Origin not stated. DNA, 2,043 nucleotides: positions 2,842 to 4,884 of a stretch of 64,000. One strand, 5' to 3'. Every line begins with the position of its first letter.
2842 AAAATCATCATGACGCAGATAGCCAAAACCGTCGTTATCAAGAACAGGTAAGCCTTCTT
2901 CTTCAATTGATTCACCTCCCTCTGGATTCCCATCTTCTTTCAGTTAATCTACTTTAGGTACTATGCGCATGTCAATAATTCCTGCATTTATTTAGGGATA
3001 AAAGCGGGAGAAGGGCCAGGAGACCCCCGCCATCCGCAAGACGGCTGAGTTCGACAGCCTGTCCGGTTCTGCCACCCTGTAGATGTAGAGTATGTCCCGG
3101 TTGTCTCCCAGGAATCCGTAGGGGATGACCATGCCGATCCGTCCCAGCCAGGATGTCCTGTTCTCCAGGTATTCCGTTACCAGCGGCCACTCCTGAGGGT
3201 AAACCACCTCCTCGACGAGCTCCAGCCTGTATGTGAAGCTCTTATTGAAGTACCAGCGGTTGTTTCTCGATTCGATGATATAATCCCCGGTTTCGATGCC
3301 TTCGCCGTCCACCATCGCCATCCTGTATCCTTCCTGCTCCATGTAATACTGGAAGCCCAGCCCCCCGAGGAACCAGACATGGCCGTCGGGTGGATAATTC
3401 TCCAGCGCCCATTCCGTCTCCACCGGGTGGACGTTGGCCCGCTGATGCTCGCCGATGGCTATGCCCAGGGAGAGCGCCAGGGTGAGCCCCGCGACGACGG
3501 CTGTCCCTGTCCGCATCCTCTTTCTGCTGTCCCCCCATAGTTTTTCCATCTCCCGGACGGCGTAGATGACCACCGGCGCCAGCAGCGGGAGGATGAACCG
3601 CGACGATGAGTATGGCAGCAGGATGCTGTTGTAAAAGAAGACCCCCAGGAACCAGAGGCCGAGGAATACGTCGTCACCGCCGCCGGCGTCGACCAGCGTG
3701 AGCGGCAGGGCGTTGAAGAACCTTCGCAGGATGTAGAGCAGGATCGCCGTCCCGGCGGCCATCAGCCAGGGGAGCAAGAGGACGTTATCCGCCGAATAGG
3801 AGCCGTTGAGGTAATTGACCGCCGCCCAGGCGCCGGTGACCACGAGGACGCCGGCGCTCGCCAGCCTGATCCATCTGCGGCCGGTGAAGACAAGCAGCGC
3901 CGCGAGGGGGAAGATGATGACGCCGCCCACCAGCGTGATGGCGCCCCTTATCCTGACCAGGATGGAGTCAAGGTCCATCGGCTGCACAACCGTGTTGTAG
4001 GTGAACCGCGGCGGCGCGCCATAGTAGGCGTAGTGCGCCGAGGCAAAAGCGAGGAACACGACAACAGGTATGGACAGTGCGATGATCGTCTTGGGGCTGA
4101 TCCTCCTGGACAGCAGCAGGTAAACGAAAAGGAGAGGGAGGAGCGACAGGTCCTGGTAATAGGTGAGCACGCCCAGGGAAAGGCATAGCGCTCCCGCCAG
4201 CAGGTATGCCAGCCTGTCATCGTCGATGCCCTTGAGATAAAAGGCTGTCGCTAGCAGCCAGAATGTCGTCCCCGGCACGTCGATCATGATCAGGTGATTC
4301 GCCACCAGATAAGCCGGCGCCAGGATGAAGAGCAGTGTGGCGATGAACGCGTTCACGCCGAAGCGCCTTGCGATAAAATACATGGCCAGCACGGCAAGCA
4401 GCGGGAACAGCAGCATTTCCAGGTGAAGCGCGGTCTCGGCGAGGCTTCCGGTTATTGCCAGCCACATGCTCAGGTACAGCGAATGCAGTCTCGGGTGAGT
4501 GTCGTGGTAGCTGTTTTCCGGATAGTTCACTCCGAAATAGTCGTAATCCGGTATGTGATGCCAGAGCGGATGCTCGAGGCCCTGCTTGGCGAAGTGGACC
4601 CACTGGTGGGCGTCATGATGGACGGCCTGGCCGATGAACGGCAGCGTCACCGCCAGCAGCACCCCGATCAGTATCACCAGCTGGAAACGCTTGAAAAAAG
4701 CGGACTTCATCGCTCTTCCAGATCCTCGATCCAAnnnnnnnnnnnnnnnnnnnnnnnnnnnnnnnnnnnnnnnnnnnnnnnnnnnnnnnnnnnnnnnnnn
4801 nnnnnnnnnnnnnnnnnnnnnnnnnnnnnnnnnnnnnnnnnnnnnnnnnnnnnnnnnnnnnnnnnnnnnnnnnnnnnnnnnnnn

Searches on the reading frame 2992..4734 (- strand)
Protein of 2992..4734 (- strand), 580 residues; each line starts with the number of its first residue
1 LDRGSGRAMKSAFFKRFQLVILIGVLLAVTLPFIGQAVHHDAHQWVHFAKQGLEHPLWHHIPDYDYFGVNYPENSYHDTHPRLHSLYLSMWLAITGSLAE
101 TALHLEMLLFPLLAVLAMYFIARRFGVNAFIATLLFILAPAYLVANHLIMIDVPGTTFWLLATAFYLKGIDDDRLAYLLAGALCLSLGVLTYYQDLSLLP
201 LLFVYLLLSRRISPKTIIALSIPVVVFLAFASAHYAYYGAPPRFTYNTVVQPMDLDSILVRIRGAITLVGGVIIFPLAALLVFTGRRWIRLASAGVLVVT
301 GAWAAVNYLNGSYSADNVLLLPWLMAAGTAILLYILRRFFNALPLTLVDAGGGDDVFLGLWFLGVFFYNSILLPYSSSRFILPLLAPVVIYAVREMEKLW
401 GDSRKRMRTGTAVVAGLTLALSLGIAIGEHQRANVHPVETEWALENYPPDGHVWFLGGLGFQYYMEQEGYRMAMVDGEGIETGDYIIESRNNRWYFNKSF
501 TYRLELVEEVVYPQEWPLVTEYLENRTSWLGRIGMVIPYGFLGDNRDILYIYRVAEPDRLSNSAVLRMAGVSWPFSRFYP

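Call 47: search_protein_families(library=pfam, proteins=[window:2992-4734:-], max_evalue=0.00001)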
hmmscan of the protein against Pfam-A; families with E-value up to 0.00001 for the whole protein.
window:2992-4734:- (580 aa): 1 family
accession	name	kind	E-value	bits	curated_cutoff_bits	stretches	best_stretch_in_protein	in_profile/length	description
PF13231.12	PMT_2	-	2e-12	48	26.1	1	80-231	2-155/160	Dolichyl-phosphate-mannose-protein mannosyltransferase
